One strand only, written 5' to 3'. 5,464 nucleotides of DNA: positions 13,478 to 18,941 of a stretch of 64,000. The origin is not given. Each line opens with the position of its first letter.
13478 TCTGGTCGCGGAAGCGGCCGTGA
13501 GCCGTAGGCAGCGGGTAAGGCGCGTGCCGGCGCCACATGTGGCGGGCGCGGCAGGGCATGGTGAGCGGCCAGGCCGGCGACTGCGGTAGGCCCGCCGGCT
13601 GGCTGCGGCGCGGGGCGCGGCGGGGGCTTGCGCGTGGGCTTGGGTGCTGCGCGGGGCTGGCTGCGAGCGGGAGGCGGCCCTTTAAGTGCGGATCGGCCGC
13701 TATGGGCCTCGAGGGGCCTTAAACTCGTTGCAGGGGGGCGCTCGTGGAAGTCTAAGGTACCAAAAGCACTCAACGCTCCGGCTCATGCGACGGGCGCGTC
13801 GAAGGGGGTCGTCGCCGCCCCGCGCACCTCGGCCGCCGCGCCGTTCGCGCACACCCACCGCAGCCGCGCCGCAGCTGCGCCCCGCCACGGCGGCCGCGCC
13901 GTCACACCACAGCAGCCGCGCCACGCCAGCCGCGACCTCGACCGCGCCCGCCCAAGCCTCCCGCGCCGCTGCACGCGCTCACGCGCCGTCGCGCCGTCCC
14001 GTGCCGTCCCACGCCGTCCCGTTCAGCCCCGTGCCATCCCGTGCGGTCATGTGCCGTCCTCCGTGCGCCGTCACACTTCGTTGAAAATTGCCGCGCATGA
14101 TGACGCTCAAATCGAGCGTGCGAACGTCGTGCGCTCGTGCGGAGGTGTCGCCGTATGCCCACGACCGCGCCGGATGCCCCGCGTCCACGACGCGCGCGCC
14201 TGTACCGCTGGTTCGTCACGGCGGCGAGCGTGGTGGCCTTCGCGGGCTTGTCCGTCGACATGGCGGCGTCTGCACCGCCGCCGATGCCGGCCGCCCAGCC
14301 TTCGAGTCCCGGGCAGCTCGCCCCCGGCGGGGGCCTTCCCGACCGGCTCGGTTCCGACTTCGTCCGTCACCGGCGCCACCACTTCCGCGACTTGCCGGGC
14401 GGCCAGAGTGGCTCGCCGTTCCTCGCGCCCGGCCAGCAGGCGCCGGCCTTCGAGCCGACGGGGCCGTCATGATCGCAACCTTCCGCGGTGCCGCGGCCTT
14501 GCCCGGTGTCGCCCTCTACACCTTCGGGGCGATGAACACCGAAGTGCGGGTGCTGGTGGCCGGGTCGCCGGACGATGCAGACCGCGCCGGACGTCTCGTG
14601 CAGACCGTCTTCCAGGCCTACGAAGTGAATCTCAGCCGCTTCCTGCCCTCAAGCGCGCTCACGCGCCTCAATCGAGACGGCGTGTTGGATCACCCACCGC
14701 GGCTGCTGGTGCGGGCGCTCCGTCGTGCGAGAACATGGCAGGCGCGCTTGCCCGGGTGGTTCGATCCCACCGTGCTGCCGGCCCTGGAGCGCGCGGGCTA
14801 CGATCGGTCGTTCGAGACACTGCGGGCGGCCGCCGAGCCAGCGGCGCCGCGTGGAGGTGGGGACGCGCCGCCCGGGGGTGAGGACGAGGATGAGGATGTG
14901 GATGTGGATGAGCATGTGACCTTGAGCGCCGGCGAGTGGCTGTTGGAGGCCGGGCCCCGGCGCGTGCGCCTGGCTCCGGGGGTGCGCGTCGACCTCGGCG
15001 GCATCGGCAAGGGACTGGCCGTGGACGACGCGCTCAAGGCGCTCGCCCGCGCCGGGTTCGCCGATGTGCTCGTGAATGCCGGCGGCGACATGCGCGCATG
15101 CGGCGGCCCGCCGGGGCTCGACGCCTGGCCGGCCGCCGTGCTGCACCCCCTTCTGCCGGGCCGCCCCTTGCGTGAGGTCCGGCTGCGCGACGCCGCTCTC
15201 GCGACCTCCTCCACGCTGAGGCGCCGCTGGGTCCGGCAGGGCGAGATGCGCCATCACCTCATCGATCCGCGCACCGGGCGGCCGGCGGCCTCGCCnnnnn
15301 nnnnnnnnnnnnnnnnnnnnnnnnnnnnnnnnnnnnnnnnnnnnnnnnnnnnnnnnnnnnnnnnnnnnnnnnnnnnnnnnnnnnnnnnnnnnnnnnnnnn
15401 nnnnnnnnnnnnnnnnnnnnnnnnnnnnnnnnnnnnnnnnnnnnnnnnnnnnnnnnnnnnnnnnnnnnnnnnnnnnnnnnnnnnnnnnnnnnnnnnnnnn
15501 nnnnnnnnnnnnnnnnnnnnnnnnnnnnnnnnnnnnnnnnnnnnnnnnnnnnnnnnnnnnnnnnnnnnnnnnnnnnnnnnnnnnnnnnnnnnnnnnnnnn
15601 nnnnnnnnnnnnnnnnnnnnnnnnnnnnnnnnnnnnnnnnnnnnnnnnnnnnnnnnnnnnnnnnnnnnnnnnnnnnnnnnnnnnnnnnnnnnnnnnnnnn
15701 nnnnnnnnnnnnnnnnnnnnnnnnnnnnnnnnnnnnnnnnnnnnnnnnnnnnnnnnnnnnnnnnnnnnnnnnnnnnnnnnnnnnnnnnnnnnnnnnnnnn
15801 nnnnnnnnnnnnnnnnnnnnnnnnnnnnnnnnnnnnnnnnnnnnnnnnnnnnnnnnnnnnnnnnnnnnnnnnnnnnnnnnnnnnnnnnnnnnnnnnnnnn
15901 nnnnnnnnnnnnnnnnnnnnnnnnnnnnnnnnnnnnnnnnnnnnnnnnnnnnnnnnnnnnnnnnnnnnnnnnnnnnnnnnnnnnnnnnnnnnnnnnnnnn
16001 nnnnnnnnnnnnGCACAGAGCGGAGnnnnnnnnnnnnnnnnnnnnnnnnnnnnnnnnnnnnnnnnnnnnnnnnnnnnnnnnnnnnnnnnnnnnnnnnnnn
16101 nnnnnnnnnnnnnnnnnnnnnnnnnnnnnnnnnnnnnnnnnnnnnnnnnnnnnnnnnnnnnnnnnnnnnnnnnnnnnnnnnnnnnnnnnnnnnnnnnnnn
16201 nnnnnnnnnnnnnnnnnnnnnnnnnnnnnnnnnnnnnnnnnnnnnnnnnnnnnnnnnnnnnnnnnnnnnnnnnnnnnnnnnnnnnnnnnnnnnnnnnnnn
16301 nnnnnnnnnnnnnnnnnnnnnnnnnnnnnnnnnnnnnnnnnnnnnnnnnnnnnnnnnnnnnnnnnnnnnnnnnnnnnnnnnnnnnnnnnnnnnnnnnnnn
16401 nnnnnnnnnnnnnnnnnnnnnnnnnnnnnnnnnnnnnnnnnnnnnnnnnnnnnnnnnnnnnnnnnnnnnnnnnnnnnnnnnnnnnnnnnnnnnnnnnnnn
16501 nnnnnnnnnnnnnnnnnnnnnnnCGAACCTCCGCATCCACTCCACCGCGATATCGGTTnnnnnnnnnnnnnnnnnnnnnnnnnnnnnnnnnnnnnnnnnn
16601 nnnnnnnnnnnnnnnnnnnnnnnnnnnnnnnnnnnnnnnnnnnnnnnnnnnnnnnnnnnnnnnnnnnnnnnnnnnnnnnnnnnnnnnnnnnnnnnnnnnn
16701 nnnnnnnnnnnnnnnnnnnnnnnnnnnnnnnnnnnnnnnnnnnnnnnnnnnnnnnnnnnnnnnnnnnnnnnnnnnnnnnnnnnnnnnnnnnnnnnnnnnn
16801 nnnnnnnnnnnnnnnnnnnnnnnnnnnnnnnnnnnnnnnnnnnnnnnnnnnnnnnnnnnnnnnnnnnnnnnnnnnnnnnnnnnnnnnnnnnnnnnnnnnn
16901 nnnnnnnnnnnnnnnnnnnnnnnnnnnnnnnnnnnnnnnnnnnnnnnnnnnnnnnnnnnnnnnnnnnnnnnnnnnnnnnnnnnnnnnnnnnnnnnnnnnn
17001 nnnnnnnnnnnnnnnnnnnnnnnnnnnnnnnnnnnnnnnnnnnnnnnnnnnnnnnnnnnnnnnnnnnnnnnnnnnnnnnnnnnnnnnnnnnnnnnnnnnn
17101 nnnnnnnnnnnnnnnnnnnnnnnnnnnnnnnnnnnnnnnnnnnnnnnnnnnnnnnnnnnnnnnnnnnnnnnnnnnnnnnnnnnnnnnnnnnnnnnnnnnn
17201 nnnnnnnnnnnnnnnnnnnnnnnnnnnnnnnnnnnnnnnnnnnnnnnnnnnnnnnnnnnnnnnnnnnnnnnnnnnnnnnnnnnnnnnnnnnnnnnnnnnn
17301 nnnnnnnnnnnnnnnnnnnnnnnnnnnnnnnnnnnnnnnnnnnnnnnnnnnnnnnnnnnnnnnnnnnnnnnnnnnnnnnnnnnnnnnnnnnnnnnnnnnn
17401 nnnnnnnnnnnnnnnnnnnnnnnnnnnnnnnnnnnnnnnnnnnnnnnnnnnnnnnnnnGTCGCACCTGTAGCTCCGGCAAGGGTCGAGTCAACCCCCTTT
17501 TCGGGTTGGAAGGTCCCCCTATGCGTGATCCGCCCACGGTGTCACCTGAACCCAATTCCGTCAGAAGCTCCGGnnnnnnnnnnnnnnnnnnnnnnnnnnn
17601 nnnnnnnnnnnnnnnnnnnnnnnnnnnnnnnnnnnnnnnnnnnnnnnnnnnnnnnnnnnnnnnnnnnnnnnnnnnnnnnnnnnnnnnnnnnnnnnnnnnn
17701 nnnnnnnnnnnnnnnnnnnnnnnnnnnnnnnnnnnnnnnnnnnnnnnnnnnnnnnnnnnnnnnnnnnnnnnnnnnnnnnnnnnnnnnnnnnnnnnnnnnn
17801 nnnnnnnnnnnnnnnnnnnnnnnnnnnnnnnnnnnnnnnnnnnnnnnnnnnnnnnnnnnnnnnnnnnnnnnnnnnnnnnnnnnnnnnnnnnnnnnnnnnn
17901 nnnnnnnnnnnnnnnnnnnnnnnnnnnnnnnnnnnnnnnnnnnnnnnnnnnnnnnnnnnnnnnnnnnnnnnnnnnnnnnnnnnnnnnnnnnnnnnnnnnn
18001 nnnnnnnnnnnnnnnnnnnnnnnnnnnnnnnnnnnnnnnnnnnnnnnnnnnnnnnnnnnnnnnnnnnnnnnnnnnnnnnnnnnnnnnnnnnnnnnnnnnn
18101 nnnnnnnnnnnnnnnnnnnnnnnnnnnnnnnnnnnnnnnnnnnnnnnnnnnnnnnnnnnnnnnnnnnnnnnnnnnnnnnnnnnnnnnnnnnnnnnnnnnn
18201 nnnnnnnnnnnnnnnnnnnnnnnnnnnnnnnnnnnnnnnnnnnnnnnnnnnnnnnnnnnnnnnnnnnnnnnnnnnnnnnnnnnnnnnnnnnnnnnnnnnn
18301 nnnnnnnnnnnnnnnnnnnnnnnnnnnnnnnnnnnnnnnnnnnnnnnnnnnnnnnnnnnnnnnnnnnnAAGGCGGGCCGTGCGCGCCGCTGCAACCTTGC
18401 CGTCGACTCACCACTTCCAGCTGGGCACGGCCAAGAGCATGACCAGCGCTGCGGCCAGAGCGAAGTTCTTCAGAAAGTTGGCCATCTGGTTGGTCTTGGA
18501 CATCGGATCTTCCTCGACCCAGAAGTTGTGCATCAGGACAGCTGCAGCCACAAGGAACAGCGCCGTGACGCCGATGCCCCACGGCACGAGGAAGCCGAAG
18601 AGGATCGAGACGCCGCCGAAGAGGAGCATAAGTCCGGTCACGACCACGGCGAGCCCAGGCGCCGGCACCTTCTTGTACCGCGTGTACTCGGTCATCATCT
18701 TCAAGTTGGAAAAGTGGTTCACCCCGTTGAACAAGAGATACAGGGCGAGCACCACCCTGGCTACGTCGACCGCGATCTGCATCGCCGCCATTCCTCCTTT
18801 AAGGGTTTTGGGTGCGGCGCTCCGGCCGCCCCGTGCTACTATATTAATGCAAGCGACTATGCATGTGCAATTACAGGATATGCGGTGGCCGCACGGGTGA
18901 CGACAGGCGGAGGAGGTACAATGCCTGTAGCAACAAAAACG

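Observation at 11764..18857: Near-identical 19-bp motif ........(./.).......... upstream of wrbA and in the doxX / hxlR divergent promoter region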

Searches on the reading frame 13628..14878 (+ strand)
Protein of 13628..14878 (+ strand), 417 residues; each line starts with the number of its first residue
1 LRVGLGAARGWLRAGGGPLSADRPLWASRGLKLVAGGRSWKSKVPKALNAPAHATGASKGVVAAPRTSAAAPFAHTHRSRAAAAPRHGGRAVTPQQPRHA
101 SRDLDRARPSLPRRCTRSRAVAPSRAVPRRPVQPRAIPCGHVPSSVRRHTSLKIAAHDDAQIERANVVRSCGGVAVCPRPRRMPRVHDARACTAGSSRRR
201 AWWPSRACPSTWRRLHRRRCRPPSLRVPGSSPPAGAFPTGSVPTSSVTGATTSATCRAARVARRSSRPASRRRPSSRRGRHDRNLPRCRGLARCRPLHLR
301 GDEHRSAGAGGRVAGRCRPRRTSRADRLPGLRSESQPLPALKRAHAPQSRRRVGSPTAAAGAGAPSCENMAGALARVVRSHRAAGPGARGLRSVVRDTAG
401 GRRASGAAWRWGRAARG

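Call 13: search_protein_families(library=pfam, proteins=[window:13628-14878:+])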
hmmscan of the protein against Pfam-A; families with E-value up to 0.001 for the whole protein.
window:13628-14878:+ (417 aa): 0 families

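Call 57: search_protein_families(library=pfam, proteins=[window:13628-14878:+], max_evalue=0.00001)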
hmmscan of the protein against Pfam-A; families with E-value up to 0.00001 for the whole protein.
window:13628-14878:+ (417 aa): 0 families

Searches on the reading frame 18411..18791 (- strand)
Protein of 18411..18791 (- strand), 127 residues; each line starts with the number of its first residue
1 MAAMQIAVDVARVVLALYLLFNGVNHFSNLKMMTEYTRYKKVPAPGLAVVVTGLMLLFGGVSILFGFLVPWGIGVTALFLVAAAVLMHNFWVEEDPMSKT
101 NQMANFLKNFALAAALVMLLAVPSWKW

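Call 13: search_protein_families(library=pfam, proteins=[window:18411-18791:-])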
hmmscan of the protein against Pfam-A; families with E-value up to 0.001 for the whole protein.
window:18411-18791:- (127 aa): 1 family
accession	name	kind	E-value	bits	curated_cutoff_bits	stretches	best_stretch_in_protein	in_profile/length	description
PF07681.17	DoxX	-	1.1e-10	42.4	23.6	1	9-88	3-84/85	DoxX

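Call 75: search_protein_families(library=ncbifam, proteins=[window:18411-18791:-], max_evalue=0.00001)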
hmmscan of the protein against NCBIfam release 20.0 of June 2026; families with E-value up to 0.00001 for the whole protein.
window:18411-18791:- (127 aa): 0 families
